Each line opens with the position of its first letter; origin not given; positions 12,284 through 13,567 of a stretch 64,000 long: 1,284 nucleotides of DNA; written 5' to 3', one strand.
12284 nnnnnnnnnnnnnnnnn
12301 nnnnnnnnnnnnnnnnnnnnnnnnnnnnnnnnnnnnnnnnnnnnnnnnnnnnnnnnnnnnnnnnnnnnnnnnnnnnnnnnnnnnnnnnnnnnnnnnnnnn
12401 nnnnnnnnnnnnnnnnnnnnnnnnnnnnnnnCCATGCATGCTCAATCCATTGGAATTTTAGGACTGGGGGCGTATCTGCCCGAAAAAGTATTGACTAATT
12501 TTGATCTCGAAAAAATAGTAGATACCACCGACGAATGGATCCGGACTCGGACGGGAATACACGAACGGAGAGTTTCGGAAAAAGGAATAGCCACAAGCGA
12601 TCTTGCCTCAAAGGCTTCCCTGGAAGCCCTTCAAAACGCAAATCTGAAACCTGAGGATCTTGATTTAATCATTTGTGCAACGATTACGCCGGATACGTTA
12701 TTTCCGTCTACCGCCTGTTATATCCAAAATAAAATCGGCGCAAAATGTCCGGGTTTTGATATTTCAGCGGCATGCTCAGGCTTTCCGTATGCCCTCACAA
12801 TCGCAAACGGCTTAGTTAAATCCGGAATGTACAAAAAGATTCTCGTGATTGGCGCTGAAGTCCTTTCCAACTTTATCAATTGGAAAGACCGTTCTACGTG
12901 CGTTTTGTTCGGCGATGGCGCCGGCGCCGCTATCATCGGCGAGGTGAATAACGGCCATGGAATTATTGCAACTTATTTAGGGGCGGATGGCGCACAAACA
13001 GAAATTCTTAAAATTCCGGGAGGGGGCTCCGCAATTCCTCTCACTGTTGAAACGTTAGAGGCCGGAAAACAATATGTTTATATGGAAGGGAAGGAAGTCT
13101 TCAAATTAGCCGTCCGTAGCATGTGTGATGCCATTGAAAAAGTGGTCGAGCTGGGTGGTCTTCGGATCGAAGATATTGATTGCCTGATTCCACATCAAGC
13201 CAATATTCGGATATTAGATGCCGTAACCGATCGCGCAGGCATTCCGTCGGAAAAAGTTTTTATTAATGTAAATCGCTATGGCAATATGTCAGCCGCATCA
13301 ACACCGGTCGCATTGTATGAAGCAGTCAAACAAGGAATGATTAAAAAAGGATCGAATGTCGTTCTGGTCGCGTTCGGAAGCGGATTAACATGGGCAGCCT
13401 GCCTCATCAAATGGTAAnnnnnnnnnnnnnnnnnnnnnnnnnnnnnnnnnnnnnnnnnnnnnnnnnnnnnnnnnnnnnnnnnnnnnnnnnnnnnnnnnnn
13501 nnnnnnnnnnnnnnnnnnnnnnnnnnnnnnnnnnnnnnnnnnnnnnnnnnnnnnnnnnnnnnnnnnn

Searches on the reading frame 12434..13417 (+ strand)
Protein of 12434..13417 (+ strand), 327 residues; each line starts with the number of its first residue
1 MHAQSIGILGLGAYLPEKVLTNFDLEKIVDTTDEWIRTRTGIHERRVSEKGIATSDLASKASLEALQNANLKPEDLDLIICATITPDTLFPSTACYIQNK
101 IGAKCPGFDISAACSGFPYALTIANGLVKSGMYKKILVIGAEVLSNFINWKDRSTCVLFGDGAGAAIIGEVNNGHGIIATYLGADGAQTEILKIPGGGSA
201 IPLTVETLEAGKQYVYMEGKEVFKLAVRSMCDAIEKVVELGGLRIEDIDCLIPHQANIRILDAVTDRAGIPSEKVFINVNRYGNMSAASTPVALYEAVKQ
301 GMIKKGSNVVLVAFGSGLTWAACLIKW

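Call 67: find_encoding_contigs(protein=window:12434-13417:+, flank=10000, max_places=1)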
Protein window:12434-13417:+ (327 aa): 24 contigs read that carry it; 1 place shown.
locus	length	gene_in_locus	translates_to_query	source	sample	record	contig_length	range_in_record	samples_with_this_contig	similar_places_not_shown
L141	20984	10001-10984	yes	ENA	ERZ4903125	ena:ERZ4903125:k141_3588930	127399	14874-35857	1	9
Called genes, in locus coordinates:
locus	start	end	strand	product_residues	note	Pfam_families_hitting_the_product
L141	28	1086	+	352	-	PF00044:Gp_dh_N, PF02800:Gp_dh_C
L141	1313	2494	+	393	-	PF00162:PGK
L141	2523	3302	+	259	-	PF00121:TIM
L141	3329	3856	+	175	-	PF03840:SecG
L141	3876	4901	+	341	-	PF01087:GalP_UDP_transf, PF01230:HIT (faint), PF16268:DUF4921 (weak), PF16285:DUF4931_N, PF02744:GalP_UDP_tr_C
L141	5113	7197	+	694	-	PF17191:RecG_wedge, PF01336:tRNA_anti-codon, PF00270:DEAD, PF04851:ResIII, PF00271:Helicase_C, PF19833:RecG_dom3_C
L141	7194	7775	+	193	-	PF03602:Cons_hypoth95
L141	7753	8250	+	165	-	PF01467:CTP_transf_like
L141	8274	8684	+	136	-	PF02620:YceD (weak)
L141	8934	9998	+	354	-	PF02504:FA_synthesis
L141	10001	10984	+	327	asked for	PF00108:Thiolase_N (weak), PF08545:ACP_syn_III, PF08541:ACP_syn_III_C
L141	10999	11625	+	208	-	PF00698:Acyl_transf_1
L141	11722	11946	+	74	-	-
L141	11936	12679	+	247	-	PF00106:adh_short, PF08659:KR, PF13561:adh_short_C2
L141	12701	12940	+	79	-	PF00550:PP-binding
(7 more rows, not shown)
